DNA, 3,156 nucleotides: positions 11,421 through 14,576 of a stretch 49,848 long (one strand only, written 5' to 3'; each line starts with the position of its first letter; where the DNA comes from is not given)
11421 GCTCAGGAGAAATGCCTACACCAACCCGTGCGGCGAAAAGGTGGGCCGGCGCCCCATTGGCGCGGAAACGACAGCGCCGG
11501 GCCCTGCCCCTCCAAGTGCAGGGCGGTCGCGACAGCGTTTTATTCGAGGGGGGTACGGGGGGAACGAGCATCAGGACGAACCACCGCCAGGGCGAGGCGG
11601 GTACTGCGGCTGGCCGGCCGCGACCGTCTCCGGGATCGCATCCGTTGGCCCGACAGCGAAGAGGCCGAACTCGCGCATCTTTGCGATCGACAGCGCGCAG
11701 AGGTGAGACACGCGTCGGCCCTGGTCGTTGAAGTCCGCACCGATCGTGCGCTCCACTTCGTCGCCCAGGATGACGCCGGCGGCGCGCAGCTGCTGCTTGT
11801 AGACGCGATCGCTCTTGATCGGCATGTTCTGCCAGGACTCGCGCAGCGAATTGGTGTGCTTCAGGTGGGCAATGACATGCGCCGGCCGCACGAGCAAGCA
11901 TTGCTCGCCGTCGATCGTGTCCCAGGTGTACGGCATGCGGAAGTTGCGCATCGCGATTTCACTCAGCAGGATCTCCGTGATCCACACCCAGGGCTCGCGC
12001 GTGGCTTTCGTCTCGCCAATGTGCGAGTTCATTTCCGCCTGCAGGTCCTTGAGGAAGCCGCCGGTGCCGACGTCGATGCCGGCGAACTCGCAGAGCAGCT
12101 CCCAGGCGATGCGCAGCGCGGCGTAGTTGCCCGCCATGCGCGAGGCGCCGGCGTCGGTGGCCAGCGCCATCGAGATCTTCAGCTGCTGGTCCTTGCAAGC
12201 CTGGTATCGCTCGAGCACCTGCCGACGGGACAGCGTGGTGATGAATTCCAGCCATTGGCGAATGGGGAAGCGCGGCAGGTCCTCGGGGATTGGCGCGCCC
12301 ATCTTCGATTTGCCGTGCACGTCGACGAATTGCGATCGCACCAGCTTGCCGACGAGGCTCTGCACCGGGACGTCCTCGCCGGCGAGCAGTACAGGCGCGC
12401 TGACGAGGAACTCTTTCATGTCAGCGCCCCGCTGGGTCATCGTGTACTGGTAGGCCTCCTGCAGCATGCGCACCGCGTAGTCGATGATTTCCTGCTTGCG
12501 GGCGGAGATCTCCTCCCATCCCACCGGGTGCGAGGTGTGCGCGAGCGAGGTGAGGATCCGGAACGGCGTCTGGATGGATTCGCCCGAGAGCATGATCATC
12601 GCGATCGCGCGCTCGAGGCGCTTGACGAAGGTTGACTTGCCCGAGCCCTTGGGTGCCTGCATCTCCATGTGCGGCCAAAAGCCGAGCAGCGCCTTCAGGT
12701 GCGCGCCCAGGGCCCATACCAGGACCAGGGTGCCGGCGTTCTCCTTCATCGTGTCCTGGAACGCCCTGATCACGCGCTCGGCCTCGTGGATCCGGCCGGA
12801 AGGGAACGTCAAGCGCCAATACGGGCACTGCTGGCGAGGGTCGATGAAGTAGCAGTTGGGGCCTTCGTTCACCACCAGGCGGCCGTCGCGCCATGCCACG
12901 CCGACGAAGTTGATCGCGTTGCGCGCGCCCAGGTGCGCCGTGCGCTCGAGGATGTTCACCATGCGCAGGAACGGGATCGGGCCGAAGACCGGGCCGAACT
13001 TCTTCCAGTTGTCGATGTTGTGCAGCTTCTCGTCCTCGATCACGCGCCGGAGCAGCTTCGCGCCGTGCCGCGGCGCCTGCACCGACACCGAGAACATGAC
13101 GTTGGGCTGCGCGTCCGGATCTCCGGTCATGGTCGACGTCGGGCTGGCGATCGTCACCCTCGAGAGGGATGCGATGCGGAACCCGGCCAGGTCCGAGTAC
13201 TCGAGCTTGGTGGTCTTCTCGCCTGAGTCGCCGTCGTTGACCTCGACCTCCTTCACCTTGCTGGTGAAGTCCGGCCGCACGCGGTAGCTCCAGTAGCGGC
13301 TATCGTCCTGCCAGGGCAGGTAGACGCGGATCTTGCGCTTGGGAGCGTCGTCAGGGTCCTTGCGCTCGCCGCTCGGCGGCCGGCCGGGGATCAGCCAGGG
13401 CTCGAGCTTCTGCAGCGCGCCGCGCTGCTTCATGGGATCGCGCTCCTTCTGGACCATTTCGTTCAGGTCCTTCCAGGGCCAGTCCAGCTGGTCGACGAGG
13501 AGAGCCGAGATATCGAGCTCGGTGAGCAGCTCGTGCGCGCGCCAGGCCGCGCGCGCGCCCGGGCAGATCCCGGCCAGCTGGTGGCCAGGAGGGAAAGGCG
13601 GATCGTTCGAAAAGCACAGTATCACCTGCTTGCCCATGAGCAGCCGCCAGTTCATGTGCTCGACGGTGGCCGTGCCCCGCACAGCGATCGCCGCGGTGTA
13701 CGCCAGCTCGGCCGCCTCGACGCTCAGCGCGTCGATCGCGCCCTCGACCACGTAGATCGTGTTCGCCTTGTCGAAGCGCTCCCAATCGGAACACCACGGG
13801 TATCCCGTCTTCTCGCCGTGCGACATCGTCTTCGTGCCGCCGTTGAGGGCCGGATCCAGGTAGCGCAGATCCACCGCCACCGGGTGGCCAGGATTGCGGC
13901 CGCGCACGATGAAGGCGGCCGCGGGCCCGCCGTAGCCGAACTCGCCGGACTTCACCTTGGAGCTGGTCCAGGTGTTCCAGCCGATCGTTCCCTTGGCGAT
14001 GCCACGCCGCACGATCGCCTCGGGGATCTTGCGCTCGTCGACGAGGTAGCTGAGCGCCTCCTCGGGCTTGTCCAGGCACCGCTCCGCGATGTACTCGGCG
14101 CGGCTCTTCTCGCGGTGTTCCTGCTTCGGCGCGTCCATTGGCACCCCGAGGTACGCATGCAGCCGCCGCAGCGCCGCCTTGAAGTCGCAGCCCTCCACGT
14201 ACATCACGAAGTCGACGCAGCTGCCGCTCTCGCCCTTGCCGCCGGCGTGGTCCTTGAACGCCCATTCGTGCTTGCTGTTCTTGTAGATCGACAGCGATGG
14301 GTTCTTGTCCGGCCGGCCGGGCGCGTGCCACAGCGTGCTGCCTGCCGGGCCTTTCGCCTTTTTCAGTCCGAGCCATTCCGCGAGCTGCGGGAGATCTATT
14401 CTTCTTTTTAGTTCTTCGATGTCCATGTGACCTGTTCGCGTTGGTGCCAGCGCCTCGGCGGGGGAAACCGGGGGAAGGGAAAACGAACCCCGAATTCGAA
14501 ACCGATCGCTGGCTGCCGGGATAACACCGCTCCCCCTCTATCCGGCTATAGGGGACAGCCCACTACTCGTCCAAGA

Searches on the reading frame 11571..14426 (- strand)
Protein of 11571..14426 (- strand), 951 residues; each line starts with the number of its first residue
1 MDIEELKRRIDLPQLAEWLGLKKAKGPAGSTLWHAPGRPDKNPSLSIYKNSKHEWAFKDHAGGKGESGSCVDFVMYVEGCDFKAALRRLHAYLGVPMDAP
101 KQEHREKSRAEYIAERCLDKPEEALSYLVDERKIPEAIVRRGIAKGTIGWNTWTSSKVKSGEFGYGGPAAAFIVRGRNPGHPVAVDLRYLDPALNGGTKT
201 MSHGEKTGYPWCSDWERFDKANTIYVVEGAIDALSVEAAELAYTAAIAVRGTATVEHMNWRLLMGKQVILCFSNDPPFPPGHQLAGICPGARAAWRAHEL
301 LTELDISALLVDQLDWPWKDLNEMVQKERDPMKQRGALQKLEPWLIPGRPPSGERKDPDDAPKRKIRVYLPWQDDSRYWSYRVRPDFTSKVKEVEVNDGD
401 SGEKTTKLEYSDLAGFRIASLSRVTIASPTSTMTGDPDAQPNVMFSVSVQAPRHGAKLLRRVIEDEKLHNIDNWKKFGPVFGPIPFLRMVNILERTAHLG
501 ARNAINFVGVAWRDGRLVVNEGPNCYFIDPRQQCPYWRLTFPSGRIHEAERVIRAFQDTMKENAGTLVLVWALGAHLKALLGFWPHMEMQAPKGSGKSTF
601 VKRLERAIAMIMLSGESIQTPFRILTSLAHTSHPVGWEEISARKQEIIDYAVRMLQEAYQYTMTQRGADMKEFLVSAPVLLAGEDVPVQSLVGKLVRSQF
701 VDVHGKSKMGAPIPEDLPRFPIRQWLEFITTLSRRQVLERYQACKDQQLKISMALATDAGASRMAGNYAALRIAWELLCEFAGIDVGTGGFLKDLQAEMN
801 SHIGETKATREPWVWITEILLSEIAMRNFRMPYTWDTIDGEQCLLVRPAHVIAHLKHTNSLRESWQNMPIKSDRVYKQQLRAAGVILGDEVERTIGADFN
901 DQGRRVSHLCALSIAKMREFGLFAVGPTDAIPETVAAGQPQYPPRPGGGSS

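Call 78: search_protein_families(library=phrogs, proteins=[window:11571-14426:-], max_evalue=0.00001)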
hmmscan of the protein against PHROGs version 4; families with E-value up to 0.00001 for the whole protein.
window:11571-14426:- (951 aa): 4 families
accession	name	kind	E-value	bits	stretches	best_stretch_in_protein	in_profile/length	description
phrog_5629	-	DNA, RNA and nucleotide metabolism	0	1194.6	1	3-925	4-915/930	DNA primase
phrog_47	-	DNA, RNA and nucleotide metabolism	3.5e-14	53.3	1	26-328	47-325/947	DNA primase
phrog_239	-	DNA, RNA and nucleotide metabolism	6.5e-12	46.2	1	38-329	51-300/801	DNA primase/helicase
phrog_6444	-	DNA, RNA and nucleotide metabolism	1.3e-11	45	0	220-276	258-313/577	DNA primase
